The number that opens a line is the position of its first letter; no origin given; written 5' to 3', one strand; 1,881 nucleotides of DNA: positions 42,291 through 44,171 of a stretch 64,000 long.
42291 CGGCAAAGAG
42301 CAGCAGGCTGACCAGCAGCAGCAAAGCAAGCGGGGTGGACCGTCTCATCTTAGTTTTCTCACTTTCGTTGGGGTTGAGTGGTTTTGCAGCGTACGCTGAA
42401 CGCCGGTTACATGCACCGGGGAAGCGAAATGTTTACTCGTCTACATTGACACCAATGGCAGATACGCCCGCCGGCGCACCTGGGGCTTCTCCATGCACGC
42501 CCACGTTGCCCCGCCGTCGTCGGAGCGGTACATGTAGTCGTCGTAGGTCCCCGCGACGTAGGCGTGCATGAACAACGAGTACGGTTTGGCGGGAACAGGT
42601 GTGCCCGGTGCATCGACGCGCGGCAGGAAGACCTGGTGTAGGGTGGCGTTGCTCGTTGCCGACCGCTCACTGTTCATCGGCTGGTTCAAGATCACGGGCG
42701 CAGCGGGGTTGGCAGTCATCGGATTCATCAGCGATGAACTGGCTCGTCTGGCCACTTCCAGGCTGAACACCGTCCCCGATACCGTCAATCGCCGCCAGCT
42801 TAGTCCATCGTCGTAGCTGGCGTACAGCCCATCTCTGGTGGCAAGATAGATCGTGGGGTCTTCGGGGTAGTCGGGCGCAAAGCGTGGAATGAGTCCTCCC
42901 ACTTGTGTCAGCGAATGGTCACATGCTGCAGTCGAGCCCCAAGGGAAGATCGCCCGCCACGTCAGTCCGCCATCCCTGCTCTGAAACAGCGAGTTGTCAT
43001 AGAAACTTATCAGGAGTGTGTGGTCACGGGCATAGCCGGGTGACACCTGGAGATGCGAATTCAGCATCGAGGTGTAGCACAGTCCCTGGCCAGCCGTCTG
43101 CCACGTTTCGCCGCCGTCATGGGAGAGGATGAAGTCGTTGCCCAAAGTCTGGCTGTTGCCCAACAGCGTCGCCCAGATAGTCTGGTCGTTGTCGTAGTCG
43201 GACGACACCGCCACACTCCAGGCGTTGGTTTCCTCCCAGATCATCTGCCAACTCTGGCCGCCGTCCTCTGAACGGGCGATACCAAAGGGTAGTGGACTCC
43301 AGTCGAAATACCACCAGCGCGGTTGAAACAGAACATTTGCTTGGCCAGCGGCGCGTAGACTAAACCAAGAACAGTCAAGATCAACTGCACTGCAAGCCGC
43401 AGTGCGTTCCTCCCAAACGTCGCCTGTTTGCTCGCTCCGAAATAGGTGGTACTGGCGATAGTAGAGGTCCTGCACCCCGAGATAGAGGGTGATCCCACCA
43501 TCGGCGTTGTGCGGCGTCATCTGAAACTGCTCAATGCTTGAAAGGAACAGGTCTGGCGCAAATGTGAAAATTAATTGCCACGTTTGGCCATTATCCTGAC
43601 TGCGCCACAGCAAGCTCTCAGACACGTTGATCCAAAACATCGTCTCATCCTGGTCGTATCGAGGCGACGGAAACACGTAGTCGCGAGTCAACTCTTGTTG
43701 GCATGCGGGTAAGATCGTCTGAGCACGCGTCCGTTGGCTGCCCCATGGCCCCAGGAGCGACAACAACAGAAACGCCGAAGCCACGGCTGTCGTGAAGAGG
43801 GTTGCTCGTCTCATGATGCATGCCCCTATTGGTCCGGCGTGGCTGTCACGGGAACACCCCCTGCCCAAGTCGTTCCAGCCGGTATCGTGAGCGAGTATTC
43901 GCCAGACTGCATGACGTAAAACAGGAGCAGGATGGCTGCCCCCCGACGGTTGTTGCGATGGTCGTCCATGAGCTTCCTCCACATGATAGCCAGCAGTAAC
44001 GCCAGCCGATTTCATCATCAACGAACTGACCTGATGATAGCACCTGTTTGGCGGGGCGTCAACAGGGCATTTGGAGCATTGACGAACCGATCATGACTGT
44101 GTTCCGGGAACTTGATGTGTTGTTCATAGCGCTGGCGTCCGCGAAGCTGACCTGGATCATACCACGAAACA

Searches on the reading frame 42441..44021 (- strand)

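Call 18: search_protein_families(library=pfam, proteins=[window:42441-44021:-], max_evalue=0.001)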
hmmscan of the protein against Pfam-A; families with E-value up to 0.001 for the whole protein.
window:42441-44021:- (526 aa): 2 families
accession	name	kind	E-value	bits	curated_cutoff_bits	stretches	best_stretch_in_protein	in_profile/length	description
PF02012.26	BNR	-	5.6e-12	44.2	27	0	299-309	2-12/12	BNR/Asp-box repeat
PF15902.12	Sortilin-Vps10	-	1.4e-11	44.3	33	0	248-309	3-59/446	Sortilin, neurotensin receptor 3,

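Call 60: search_protein_families(library=padloc, proteins=[window:42441-44021:-], max_evalue=0.001)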
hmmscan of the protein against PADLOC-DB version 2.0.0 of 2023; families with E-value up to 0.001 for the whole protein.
window:42441-44021:- (526 aa): 0 families
